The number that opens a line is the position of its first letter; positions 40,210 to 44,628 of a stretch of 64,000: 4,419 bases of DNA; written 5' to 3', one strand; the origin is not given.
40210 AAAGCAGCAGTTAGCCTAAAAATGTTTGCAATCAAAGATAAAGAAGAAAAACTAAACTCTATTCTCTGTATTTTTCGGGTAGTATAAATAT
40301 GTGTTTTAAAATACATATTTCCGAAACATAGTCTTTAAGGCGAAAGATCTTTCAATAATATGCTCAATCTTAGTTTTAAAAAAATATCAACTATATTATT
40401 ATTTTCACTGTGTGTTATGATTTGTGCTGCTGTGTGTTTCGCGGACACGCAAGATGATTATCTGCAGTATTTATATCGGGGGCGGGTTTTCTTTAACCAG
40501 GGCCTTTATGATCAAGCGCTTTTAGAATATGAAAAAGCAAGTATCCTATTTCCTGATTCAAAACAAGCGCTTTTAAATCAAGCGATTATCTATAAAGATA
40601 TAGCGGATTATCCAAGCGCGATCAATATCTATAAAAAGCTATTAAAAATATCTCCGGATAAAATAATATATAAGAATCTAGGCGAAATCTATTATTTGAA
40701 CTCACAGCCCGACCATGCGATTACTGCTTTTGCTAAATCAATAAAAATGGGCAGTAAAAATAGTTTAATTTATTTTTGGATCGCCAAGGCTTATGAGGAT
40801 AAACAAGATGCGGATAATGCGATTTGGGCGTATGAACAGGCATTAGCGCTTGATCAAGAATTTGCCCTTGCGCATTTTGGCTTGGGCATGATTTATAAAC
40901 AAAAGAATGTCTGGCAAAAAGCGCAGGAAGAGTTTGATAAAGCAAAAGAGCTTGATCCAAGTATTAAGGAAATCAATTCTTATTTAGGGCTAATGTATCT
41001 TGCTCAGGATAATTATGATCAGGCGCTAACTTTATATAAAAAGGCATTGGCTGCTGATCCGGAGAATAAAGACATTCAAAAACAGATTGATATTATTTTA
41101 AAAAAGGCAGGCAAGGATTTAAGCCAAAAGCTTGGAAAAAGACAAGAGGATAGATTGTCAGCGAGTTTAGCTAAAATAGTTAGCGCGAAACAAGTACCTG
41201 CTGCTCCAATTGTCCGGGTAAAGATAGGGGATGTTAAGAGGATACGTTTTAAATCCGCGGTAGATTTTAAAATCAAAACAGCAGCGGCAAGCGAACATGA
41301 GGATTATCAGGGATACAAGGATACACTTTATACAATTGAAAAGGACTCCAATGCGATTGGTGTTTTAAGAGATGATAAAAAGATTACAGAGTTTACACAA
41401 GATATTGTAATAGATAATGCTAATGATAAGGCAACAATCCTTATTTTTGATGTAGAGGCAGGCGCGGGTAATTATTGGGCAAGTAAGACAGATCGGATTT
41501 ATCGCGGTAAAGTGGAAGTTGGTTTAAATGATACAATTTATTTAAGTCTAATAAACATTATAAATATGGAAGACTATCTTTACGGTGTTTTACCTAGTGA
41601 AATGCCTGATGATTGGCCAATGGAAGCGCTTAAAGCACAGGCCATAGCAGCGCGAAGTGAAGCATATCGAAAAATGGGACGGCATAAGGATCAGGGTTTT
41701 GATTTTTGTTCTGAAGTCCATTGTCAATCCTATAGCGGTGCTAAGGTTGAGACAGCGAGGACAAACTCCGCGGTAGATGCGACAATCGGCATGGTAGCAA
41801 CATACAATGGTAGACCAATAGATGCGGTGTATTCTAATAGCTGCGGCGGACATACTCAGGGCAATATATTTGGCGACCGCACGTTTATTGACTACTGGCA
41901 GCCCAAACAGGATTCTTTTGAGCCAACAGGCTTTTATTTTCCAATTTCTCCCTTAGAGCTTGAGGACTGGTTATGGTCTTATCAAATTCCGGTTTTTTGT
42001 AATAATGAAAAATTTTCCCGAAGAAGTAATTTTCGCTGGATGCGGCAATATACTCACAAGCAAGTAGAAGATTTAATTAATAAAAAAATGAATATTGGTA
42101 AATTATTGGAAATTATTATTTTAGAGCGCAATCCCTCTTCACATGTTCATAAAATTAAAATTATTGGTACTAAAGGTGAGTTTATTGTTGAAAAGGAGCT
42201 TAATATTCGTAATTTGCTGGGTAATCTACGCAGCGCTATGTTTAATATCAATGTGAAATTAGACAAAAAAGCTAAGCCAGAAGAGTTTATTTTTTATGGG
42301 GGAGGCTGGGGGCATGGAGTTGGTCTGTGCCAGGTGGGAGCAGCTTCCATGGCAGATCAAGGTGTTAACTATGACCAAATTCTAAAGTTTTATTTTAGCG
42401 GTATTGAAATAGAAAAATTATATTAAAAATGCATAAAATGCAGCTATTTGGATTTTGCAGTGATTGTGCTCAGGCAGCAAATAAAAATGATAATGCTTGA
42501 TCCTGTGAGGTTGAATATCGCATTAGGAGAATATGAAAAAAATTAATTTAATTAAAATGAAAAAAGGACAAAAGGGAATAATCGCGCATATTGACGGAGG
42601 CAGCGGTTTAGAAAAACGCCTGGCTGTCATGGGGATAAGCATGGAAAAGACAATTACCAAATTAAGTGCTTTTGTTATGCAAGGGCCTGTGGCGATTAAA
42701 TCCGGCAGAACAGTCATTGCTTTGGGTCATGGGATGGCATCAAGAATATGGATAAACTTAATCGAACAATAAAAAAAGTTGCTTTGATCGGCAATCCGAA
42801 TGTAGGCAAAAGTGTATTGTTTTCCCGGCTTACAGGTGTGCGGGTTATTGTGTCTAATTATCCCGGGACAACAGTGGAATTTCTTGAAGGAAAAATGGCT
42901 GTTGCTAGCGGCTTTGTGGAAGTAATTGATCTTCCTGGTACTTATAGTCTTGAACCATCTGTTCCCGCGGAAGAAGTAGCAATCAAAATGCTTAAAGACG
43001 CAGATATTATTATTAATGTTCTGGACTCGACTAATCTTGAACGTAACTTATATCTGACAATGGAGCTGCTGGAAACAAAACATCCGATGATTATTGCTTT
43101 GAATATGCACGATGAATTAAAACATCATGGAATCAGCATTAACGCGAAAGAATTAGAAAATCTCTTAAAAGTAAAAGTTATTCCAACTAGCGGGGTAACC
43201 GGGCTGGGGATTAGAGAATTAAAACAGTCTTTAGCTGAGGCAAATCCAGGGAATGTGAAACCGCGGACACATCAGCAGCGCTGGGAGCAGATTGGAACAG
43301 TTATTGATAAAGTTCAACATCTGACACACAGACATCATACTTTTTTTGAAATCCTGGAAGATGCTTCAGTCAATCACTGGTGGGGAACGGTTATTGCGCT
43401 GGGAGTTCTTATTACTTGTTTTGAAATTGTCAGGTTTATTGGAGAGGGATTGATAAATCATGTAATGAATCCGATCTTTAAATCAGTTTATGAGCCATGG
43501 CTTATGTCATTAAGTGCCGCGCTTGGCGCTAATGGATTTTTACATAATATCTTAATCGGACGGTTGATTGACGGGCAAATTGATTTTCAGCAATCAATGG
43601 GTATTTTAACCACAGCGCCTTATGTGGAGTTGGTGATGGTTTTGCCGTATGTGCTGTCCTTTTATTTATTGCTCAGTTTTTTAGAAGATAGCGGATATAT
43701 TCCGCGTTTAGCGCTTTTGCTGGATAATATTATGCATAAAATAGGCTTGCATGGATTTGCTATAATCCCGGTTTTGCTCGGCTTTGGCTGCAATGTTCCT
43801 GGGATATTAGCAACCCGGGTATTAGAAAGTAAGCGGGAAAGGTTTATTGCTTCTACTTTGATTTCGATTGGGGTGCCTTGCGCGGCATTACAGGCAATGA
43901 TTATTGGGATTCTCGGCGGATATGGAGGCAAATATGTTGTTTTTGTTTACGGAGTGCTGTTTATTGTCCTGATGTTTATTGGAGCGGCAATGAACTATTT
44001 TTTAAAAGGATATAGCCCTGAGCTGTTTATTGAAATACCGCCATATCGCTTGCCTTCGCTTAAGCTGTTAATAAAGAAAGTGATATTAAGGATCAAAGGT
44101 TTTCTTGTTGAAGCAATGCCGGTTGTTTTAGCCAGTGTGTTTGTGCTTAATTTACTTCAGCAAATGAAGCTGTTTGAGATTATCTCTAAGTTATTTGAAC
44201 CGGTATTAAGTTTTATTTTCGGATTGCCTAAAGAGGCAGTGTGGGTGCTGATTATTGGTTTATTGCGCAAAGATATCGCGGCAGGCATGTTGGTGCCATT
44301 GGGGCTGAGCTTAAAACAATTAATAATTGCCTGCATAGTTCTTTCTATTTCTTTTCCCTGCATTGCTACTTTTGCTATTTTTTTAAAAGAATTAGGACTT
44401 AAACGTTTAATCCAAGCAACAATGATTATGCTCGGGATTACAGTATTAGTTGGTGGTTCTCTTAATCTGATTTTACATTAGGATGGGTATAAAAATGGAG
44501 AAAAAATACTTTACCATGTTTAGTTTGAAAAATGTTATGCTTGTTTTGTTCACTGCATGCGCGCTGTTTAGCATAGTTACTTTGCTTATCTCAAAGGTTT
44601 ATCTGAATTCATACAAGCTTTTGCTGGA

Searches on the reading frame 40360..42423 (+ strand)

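Call 74: search_protein_families(library=pfam, proteins=[window:40360-42423:+], max_evalue=0.1)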
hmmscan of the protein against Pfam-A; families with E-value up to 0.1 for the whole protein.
window:40360-42423:+ (688 aa): 25 families
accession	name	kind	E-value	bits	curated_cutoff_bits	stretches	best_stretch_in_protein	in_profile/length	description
PF08486.15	SpoIID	-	1.6e-28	99.6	23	1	395-482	5-97/97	Stage II sporulation protein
PF07719.23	TPR_2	-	2.8e-27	93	27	3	206-236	4-34/34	Tetratricopeptide repeat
PF00515.34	TPR_1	-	2.1e-22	78.4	27.8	4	208-236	6-34/34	Tetratricopeptide repeat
PF13414.12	TPR_11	-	4.7e-20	71.5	26.8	4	148-182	7-41/42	TPR repeat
PF13432.12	TPR_16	-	1.2e-19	70.8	32.7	5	176-236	4-64/65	Tetratricopeptide repeat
PF13181.12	TPR_8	-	1.5e-16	59.5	25.7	2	137-167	3-33/34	Tetratricopeptide repeat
PF13428.12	TPR_14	-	4.6e-15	55.1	23.5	2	208-240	6-38/44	Tetratricopeptide repeat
PF13176.12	TPR_7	-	6.6e-15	54.3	27.9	2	209-236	5-34/36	Tetratricopeptide repeat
PF13424.12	TPR_12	-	6.9e-15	55.5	30.1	2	170-233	4-75/77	Tetratricopeptide repeat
PF14559.12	TPR_19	-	3e-14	53.5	25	3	214-240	2-28/68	Tetratricopeptide repeat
PF13431.12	TPR_17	-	2.2e-10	40.4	24.4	1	157-189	1-33/34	Tetratricopeptide repeat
PF13174.12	TPR_6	-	3e-10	40.5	26.3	0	69-100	1-32/33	Tetratricopeptide repeat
PF23914.1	TPR_CcmH_CycH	-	2.3e-08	34.5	42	2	105-198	54-150/158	Cytochrome c-type biogenesis protein H TPR domain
PF24575.1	TPR_Slam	-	8.7e-08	33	35.2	0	133-192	45-104/104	Surface lipoprotein assembly modifier, N-terminal TPR repeats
PF12895.13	ANAPC3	-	2.1e-06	28.3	27.2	1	147-228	1-81/82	Anaphase-promoting complex, cyclosome, subunit 3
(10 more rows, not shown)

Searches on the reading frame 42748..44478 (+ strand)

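Call 74: search_protein_families(library=pfam, proteins=[window:42748-44478:+], max_evalue=0.1)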
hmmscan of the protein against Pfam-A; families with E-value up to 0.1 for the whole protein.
window:42748-44478:+ (577 aa): 10 families
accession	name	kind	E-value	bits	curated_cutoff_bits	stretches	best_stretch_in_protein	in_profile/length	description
PF02421.24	FeoB_N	-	1.2e-52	178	27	1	10-161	2-155/156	Ferrous iron transport protein B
PF07670.19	Gate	-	2.7e-33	114.9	29.6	2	296-390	2-102/104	Nucleoside recognition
PF01926.29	MMR_HSR1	-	7.2e-21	74.9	21.9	1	10-119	1-112/113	50S ribosome-binding GTPase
PF07664.17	FeoB_C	-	1.2e-08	34.9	26.6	1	397-448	1-54/54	Ferrous iron transport protein B C terminus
PF09439.16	SRPRB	-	0.0002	21.3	25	1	9-109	4-97/178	Signal recognition particle receptor beta subunit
PF00009.33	GTP_EFTU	-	0.0051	16.9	26.5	1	41-164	55-184/188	Elongation factor Tu GTP binding domain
PF10662.15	PduV-EutP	-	0.0053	17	21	1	9-162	2-141/143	Ethanolamine utilisation - propanediol utilisation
PF08477.19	Roc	-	0.051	14.2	27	0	10-50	1-41/119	Ras of Complex, Roc, domain of DAPkinase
PF00350.29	Dynamin_N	-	0.053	14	27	0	57-97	103-141/168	Dynamin family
PF04523.18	Herpes_U30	-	0.095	11.1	25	0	172-207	368-403/907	Herpes virus tegument protein U30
